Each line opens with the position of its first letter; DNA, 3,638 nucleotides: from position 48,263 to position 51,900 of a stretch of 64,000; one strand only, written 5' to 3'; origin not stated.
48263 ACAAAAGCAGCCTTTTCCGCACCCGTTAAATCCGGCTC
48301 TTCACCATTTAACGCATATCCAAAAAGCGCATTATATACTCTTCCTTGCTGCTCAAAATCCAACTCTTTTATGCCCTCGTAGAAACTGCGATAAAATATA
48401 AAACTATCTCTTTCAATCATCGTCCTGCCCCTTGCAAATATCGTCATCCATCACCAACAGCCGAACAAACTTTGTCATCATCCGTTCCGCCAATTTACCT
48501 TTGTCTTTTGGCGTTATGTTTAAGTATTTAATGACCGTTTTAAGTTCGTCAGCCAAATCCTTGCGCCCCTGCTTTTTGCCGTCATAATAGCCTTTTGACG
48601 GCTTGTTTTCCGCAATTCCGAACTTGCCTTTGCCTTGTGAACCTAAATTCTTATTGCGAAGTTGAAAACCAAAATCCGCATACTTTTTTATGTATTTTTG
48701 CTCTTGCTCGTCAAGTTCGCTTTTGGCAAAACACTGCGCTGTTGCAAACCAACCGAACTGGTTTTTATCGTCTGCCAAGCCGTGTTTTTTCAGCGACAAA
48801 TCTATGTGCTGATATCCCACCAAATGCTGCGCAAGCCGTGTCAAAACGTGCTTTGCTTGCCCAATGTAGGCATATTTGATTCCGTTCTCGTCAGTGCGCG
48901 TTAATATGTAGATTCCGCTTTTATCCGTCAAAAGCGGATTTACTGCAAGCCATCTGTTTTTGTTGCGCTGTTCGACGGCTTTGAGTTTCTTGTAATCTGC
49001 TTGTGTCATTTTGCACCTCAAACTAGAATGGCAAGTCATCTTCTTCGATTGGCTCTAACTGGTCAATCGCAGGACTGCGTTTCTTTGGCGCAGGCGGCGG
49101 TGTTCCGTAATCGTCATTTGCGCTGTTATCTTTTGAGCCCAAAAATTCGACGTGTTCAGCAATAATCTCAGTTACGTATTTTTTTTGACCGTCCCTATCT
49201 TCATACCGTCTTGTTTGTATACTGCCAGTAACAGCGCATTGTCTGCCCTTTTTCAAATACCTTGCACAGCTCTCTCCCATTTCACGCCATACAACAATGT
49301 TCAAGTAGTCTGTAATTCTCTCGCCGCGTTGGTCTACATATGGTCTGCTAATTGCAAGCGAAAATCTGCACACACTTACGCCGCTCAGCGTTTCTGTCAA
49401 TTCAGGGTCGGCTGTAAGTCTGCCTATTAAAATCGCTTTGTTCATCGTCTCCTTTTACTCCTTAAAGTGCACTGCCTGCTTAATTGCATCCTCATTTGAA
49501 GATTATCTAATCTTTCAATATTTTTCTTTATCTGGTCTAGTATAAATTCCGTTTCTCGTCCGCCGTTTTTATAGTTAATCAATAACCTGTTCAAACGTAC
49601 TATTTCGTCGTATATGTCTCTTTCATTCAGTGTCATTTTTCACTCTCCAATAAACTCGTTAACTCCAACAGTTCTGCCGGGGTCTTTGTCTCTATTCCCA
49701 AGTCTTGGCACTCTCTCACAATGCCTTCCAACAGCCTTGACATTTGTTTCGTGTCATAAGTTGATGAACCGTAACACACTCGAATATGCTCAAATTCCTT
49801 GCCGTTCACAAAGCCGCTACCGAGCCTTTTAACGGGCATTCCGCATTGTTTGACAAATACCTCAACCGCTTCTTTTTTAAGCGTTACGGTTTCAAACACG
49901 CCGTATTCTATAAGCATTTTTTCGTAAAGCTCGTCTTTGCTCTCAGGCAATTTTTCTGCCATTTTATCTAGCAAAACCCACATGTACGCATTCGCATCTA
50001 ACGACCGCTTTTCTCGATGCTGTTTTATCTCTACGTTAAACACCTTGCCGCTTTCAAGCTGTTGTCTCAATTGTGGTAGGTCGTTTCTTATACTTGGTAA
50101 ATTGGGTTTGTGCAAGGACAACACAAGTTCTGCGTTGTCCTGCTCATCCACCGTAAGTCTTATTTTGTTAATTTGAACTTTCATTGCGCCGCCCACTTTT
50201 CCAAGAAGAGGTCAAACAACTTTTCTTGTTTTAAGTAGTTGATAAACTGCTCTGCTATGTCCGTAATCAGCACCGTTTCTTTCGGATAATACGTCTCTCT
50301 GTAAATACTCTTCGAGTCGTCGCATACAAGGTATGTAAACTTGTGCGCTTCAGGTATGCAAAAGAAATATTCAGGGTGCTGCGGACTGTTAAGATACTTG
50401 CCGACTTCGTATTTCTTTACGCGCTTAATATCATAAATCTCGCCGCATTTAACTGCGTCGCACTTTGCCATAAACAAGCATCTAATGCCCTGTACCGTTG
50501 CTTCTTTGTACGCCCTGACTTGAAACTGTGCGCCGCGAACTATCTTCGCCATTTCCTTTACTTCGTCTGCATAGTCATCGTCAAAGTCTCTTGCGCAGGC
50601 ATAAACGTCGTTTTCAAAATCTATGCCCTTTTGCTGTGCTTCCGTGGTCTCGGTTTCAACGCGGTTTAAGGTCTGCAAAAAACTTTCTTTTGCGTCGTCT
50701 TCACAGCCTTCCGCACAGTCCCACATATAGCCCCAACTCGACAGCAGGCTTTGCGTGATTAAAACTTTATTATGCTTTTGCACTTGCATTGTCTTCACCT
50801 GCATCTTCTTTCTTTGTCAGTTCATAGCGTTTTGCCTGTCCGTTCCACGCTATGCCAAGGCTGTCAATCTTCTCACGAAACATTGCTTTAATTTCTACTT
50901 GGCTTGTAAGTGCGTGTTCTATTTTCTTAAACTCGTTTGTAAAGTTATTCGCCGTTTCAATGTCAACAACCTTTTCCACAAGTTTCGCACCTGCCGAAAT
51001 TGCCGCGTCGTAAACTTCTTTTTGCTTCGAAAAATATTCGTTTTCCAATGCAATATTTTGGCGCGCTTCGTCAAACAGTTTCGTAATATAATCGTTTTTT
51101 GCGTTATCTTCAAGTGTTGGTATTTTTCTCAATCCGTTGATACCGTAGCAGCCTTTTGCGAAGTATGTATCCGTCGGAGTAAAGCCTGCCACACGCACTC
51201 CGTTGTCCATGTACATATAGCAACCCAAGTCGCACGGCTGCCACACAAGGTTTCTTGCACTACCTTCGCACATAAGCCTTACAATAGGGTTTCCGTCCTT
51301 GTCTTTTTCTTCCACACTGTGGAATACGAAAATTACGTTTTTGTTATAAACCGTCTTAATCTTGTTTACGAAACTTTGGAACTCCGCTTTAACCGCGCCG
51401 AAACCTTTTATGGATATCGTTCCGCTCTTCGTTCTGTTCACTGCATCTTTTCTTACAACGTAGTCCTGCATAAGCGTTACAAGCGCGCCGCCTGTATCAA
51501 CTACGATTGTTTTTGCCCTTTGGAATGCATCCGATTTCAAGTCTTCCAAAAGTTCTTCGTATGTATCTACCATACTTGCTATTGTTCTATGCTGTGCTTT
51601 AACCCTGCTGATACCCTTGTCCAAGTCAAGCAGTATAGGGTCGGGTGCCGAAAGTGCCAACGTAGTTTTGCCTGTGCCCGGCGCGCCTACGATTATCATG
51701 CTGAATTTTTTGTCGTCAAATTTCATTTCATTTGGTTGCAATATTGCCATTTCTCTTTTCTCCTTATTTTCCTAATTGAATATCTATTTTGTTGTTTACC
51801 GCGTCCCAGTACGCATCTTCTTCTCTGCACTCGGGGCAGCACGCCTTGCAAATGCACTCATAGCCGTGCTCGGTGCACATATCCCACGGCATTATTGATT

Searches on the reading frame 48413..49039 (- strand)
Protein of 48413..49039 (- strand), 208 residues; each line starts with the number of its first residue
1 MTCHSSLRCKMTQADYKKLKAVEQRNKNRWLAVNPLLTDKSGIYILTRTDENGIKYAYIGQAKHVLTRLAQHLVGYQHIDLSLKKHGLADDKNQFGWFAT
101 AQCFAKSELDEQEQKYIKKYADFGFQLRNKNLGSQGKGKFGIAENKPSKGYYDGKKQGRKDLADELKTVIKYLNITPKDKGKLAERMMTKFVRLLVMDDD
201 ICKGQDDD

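Call 76: search_protein_families(library=pfam, proteins=[window:48413-49039:-], max_evalue=0.001)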
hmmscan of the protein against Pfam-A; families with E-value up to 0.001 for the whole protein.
window:48413-49039:- (208 aa): 1 family
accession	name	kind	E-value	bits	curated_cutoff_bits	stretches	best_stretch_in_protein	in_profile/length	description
PF01541.30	GIY-YIG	-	6e-07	30.1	22.6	1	41-122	2-74/78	GIY-YIG catalytic domain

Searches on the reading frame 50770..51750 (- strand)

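Call 75: search_protein_families(library=pfam, proteins=[window:50770-51750:-], max_evalue=0.001)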
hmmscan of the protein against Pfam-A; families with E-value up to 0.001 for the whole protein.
window:50770-51750:- (326 aa): 3 families
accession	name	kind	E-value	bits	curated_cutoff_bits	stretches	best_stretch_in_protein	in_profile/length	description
PF13479.12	AAA_24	-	1.8e-36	126.2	27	1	15-200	2-193/195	AAA domain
PF13671.12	AAA_33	-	0.00017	22.4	27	1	19-87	3-78/143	AAA domain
PF13401.12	AAA_22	-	0.00048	20.9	27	1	17-102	7-83/130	AAA domain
